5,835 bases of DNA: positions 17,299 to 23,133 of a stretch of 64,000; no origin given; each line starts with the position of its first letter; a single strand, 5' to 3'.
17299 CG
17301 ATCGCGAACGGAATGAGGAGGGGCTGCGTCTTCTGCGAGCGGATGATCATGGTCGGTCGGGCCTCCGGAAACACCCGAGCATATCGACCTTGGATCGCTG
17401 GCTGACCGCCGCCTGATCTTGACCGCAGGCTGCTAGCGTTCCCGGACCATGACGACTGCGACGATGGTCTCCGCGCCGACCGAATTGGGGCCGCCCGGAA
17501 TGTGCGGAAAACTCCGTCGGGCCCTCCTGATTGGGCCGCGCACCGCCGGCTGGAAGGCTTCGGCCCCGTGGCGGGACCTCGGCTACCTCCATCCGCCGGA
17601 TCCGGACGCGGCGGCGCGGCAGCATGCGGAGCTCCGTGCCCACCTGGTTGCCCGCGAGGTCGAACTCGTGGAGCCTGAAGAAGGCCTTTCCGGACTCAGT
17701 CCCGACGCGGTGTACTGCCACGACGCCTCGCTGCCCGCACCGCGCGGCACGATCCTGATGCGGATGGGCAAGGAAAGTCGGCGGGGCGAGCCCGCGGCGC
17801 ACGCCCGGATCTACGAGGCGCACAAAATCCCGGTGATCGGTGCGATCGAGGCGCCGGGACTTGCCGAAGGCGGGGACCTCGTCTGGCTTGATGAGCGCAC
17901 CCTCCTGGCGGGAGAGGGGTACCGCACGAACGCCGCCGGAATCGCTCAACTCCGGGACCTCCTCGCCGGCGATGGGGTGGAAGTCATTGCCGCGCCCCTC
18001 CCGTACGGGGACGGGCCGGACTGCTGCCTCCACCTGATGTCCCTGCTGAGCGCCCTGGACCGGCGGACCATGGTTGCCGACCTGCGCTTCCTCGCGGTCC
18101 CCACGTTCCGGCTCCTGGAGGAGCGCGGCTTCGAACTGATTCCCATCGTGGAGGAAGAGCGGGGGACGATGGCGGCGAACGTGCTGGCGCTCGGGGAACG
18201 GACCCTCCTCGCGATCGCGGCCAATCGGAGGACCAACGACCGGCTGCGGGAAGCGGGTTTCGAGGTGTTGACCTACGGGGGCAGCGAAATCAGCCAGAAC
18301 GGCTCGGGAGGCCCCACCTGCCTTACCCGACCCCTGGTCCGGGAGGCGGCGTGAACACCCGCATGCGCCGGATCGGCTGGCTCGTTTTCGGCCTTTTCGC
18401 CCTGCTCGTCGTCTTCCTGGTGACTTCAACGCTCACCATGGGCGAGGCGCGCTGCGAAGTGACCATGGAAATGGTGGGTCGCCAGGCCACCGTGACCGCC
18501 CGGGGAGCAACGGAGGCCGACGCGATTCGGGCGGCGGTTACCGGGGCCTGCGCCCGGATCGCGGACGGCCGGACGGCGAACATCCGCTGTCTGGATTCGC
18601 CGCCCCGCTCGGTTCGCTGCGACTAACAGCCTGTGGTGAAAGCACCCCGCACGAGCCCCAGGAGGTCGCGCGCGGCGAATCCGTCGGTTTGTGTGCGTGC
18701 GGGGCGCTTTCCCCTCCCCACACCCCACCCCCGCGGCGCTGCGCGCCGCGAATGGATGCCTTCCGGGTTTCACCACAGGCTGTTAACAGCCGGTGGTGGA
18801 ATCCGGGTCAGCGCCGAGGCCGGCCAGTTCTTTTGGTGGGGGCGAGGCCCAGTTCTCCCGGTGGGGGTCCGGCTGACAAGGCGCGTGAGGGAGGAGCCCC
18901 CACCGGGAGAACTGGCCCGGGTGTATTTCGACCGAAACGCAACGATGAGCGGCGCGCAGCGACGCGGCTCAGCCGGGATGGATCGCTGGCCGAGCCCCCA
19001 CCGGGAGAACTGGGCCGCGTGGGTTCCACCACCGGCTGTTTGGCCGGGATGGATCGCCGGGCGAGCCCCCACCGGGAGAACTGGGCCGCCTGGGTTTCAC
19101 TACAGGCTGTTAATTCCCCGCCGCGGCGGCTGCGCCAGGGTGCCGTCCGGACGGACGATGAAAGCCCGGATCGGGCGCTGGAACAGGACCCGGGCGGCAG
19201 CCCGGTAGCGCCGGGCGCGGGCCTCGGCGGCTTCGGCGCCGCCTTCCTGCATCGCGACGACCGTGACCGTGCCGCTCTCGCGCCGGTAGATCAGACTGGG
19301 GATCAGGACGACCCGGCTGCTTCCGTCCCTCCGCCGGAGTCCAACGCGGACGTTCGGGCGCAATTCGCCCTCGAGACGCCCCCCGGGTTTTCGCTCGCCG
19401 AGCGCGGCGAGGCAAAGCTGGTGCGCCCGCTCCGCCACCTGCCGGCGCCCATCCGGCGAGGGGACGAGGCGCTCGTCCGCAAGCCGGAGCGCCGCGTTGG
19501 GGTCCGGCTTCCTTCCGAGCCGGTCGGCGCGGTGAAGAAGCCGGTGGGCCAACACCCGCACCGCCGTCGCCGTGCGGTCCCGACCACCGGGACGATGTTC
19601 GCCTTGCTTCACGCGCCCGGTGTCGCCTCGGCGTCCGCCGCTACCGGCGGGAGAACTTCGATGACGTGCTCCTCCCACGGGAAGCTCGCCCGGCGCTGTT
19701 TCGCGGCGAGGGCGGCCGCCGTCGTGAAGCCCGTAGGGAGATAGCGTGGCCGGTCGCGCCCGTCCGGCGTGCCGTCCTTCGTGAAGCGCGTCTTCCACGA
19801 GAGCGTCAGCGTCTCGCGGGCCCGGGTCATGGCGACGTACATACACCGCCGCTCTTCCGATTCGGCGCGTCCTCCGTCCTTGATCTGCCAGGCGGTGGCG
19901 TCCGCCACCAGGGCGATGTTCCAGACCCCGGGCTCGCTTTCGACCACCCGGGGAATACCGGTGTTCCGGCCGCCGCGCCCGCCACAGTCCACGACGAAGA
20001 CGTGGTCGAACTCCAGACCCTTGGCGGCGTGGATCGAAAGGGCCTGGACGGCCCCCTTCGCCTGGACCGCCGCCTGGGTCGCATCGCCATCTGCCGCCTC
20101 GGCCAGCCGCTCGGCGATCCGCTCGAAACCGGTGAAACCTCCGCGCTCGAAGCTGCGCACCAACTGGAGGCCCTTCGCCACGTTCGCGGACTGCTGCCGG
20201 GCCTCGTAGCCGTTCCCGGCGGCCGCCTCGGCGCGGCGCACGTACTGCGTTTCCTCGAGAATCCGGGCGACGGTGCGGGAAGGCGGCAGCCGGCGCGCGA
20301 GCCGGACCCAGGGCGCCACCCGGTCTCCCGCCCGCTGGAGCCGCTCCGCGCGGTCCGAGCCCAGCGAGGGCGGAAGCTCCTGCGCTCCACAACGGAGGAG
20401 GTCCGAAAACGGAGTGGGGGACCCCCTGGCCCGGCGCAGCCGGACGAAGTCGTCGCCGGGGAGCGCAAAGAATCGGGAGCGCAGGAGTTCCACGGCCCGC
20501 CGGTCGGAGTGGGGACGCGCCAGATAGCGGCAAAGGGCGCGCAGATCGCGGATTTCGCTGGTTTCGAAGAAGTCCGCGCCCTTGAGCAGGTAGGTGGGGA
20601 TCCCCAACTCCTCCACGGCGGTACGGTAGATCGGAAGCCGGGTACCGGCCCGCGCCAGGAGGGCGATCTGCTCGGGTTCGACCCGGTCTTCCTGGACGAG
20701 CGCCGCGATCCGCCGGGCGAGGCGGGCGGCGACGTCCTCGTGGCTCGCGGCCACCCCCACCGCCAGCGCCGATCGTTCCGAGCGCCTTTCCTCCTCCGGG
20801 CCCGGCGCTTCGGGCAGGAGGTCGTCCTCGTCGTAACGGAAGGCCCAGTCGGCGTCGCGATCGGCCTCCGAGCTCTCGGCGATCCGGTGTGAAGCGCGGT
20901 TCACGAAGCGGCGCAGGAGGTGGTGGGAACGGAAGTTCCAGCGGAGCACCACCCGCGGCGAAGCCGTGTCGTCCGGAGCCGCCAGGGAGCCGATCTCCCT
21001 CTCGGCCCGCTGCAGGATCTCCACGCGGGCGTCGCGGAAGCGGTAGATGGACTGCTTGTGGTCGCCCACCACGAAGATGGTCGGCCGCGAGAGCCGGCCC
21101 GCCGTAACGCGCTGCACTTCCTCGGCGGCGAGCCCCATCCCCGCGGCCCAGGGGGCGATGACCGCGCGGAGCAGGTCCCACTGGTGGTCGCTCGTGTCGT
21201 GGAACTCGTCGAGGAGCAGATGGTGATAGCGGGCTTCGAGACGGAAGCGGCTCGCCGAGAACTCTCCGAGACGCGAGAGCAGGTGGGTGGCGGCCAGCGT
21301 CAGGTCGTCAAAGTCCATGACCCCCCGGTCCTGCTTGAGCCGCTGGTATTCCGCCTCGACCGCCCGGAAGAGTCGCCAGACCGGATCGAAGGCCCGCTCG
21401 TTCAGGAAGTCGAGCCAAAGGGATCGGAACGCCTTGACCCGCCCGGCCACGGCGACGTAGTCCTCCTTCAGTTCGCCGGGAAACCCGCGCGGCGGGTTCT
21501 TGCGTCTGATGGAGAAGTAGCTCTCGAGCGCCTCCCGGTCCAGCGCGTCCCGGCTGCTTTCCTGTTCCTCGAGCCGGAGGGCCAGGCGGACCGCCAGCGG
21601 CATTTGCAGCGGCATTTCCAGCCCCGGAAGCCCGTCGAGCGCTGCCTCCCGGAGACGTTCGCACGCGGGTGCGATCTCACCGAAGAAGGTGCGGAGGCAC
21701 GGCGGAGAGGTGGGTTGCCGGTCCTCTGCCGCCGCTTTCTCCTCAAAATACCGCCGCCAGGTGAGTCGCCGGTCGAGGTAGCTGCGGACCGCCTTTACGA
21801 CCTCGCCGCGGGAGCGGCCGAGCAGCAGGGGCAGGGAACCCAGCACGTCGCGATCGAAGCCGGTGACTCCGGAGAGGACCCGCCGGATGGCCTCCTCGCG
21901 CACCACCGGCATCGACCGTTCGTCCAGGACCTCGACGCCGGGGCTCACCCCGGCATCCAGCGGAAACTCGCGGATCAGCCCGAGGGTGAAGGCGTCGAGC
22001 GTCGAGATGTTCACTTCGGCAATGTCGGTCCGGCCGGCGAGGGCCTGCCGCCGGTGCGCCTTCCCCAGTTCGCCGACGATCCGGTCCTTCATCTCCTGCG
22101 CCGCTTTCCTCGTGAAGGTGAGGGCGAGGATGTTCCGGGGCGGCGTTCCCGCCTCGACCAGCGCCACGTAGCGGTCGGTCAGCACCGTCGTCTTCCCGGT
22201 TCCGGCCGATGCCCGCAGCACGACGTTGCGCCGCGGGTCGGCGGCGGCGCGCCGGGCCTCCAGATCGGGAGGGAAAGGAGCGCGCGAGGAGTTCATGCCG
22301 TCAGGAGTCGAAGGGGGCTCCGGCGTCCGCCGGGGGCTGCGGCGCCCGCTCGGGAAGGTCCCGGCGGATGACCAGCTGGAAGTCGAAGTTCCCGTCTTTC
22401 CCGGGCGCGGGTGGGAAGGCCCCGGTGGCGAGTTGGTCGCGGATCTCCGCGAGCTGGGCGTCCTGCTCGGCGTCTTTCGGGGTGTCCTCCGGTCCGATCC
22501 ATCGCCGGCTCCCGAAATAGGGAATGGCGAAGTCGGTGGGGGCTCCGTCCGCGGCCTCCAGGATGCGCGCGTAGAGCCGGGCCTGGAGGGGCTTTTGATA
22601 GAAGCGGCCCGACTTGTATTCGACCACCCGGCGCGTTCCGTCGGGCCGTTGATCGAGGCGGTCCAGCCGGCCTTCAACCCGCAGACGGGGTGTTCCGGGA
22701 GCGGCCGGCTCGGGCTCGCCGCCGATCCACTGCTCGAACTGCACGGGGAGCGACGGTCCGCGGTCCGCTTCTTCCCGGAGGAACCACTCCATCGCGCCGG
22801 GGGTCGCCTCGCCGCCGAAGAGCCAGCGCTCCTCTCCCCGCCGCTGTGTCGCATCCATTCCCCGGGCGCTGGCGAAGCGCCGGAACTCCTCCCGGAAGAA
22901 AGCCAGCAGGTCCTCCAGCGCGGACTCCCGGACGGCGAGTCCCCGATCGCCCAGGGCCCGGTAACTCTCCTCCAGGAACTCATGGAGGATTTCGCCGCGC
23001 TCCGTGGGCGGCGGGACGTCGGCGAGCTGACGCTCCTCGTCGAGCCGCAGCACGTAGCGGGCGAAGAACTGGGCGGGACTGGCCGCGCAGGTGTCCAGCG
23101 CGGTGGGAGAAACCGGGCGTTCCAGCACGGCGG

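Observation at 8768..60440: Pervasive modular MITE/REP-like element family with termini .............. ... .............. at nine or more intergenic loci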

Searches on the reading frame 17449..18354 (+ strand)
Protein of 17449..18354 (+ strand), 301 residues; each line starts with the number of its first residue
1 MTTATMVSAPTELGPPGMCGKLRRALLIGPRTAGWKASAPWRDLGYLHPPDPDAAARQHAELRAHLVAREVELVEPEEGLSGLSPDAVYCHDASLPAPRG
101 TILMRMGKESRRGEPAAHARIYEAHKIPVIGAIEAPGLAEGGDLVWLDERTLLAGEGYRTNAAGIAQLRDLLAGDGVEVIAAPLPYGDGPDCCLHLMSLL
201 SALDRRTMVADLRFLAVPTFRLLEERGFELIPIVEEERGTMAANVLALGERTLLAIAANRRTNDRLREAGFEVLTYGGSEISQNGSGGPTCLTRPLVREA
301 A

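Call 10: search_protein_families(library=pfam, proteins=[window:17449-18354:+])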
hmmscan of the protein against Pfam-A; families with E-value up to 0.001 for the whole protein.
window:17449-18354:+ (301 aa): 2 families
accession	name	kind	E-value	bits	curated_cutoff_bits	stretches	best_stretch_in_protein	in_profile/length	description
PF02274.22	ADI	-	2.9e-20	73.1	22.8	2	222-298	296-377/377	Arginine deiminase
PF19420.4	DDAH_eukar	-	2.9e-09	37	23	1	55-296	28-290/291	N,N dimethylarginine dimethylhydrolase, eukaryotic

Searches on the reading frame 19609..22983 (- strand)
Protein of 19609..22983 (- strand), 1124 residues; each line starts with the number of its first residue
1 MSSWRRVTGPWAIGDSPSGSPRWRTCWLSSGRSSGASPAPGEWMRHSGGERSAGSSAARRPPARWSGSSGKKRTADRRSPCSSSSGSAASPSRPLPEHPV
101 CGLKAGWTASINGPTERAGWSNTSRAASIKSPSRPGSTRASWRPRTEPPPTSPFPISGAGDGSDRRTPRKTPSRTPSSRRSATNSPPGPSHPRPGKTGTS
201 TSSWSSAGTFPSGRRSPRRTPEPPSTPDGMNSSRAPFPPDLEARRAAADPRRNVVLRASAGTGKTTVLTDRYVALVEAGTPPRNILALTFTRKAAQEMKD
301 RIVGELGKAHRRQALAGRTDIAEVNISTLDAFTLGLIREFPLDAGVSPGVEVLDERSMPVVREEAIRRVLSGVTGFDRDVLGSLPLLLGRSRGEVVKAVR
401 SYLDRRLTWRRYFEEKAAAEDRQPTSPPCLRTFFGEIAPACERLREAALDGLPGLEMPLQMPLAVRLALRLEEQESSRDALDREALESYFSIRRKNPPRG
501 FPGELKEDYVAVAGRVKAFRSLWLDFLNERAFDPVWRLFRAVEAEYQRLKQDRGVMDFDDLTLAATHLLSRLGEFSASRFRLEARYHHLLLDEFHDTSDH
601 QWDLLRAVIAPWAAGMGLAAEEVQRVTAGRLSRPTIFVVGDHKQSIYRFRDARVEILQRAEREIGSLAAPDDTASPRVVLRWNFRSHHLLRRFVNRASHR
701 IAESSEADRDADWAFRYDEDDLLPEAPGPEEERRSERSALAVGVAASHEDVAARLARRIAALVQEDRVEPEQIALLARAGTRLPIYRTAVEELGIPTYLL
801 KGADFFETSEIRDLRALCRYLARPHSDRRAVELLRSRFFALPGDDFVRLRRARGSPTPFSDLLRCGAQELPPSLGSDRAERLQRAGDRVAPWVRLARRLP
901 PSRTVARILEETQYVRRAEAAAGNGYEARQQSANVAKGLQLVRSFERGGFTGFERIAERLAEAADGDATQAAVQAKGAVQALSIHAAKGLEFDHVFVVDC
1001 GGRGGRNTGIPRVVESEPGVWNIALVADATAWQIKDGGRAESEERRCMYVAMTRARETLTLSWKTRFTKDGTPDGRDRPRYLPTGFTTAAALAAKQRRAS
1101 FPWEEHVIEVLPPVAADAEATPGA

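Call 10: search_protein_families(library=pfam, proteins=[window:19609-22983:-])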
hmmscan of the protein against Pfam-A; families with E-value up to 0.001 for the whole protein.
window:19609-22983:- (1124 aa): 5 families
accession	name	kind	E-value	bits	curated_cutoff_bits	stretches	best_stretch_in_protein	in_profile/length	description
PF00580.27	UvrD-helicase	-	1.1e-47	163.4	23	1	242-663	4-269/271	UvrD/REP helicase N-terminal domain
PF13361.12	UvrD_C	-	5.1e-26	92.3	25.6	2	916-1064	231-348/350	UvrD-like helicase C-terminal domain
PF13245.12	AAA_19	-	1.7e-15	57.8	25.1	1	248-650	8-134/134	AAA domain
PF13538.12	UvrD_C_2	-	1.9e-09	37.7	27.4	1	980-1000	3-23/52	UvrD-like helicase C-terminal domain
PF13604.12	AAA_30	-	2.4e-05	24.6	27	1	244-302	11-66/191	AAA domain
